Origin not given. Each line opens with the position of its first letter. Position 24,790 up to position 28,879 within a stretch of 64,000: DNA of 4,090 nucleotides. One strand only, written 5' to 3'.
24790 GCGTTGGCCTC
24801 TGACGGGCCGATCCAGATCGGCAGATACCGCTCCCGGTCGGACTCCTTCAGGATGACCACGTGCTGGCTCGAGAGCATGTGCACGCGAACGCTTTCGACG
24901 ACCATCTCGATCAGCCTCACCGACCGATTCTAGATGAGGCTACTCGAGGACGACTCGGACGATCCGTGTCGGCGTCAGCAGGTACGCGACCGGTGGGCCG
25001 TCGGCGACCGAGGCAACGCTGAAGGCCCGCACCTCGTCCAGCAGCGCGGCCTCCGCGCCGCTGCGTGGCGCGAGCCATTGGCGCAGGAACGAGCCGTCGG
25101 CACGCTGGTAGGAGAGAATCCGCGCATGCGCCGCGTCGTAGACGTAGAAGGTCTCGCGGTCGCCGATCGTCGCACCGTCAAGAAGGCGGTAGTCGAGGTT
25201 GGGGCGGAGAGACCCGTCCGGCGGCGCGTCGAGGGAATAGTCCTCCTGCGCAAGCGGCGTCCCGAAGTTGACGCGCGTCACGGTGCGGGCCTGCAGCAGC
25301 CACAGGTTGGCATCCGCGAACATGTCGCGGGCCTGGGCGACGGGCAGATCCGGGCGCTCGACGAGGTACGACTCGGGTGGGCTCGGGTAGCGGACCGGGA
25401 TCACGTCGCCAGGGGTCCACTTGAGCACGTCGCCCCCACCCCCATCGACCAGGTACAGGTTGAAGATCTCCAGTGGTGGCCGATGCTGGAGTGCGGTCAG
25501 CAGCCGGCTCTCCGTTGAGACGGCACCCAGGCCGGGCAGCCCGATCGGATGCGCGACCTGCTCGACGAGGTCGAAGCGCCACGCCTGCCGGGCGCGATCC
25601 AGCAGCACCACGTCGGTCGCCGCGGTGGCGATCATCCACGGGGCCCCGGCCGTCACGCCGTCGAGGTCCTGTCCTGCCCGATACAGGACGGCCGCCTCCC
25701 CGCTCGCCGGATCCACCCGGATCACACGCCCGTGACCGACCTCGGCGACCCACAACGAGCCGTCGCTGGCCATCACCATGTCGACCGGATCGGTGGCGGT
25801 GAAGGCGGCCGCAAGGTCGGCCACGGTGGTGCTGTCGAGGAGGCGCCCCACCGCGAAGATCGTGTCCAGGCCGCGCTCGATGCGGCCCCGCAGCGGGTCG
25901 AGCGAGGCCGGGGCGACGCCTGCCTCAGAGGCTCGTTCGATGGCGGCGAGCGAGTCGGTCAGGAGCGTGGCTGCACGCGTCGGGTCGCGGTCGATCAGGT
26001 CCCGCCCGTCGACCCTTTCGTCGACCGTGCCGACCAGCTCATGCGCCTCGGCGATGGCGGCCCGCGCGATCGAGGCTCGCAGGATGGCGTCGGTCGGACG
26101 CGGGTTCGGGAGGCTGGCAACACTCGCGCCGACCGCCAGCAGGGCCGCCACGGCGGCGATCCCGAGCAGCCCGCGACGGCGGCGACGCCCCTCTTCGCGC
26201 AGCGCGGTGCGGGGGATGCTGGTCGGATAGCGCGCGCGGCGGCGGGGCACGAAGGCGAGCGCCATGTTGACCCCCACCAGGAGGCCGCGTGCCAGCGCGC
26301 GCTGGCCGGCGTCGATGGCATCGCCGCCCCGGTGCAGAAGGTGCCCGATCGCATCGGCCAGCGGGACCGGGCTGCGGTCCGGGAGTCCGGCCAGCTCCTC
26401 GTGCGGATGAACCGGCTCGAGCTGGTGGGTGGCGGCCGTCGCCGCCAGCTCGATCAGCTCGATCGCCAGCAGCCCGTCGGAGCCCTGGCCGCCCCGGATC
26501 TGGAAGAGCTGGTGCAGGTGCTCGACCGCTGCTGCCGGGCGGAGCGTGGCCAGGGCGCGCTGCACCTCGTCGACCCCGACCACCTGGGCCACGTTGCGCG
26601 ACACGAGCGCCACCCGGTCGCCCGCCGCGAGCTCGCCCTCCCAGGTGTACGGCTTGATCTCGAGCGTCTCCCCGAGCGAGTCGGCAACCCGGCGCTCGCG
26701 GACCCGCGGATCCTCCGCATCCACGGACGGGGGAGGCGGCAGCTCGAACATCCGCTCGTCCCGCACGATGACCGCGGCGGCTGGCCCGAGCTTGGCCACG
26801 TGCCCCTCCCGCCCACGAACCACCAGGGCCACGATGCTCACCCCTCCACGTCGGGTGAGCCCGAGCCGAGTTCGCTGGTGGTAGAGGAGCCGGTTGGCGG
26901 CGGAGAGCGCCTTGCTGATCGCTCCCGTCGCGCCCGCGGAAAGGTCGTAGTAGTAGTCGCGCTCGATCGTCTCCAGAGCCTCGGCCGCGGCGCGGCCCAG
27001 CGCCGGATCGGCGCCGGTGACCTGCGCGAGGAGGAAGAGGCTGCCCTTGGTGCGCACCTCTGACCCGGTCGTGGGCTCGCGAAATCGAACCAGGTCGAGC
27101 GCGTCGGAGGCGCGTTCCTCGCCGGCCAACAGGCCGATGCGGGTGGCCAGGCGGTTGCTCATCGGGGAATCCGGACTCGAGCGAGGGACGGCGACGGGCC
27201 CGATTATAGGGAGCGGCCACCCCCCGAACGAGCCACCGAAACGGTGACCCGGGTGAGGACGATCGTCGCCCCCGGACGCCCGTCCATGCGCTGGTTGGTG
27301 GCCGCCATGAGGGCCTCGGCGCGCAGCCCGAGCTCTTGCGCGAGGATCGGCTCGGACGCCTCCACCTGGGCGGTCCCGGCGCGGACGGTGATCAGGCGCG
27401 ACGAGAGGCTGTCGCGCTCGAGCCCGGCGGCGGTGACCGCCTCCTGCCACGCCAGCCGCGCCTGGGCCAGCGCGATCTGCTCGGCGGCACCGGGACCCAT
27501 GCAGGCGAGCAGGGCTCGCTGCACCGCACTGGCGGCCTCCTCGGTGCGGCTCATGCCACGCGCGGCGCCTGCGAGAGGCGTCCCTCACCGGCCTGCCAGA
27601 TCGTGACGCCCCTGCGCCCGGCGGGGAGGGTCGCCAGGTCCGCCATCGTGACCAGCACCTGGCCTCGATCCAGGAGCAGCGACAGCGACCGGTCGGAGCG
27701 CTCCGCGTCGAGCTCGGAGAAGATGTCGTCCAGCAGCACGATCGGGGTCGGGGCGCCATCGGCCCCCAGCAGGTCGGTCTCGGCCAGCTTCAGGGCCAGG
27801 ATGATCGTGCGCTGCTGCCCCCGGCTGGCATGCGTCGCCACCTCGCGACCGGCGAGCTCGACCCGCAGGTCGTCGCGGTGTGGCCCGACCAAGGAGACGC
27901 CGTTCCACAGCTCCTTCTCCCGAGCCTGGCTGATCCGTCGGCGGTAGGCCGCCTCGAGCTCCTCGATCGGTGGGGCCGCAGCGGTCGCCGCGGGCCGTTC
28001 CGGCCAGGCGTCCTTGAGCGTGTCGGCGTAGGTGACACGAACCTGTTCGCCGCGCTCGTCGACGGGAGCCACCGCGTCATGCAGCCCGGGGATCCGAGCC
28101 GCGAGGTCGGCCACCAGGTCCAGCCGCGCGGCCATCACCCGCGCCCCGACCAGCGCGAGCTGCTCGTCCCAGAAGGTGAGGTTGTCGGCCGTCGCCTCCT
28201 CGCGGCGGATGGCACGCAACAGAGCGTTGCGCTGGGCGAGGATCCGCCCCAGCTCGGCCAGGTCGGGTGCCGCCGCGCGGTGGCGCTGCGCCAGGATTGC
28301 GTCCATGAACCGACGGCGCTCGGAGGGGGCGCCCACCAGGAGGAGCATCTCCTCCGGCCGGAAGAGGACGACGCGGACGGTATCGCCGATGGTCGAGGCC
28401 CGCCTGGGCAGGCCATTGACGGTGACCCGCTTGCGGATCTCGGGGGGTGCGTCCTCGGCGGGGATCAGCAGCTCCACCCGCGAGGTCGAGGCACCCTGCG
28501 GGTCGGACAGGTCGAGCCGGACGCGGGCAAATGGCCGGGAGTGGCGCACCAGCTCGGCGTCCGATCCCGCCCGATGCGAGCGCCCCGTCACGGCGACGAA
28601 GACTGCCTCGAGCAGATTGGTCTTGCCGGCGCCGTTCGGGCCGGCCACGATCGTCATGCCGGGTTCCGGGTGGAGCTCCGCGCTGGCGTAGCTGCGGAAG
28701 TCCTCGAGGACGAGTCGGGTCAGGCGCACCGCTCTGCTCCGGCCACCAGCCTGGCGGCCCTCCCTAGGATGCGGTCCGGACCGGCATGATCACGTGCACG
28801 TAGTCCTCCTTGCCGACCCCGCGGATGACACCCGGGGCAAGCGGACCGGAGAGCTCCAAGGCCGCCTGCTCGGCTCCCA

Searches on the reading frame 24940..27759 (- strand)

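Call 8: search_protein_families(library=pfam, proteins=[window:24940-27759:-], max_evalue=1)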
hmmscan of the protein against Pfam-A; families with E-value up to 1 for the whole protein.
window:24940-27759:- (939 aa): 4 families
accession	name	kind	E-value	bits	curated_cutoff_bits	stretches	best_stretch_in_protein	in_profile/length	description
PF24684.1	Vgb_lyase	-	0.0054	16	50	1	636-741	161-270/290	Virginiamycin B lyase family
PF08450.18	SGL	-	0.015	15.3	26.3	1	660-690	188-217/246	SMP-30/Gluconolactonase/LRE-like region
PF21959.2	DUF6923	-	0.096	12.9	27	1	645-710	123-183/234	Repeat of unknown function (DUF6923)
PF01436.27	NHL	-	0.2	12.2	20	1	657-679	3-25/28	NHL repeat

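Call 44: search_protein_families(library=ncbifam, proteins=[window:24940-27759:-], max_evalue=0.01)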
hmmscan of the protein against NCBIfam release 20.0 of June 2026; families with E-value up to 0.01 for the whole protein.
window:24940-27759:- (939 aa): 2 families
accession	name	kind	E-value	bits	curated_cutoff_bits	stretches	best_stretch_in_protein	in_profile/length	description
TIGR03606.1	non_repeat_PQQ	subfamily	0.0032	16.4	434.55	1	656-694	30-68/454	glucose/sorbosone family PQQ-dependent dehydrogenase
NF033206.1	ScyE_fam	subfamily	0.0057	16.2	80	0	657-692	9-40/333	ScyD/ScyE family protein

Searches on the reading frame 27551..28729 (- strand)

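Call 33: search_protein_families(library=pfam, proteins=[window:27551-28729:-], max_evalue=0.001)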
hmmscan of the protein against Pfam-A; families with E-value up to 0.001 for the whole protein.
window:27551-28729:- (392 aa): 7 families
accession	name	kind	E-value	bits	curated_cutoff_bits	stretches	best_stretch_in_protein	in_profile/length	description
PF02463.25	SMC_N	-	1.3e-19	70.9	40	1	3-366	2-200/220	RecF/RecN/SMC N terminal domain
PF13476.12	AAA_23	-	9.4e-13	49.7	27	1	5-59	1-55/201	AAA domain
PF13304.12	AAA_21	-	2.2e-07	31.7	27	1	25-50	1-26/304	AAA domain, putative AbiEii toxin, Type IV TA system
PF13175.12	AAA_15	-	3e-05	24.2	32.1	1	1-43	1-43/374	AAA ATPase domain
PF13514.12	AAA_27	-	3.3e-05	24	22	1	1-45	1-48/206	AAA domain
PF20703.3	nSTAND1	-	5.3e-05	23.4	27.1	1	19-184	30-177/379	Novel STAND NTPase 1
PF13555.12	AAA_29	-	0.00031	20.9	27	1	7-51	5-50/61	P-loop containing region of AAA domain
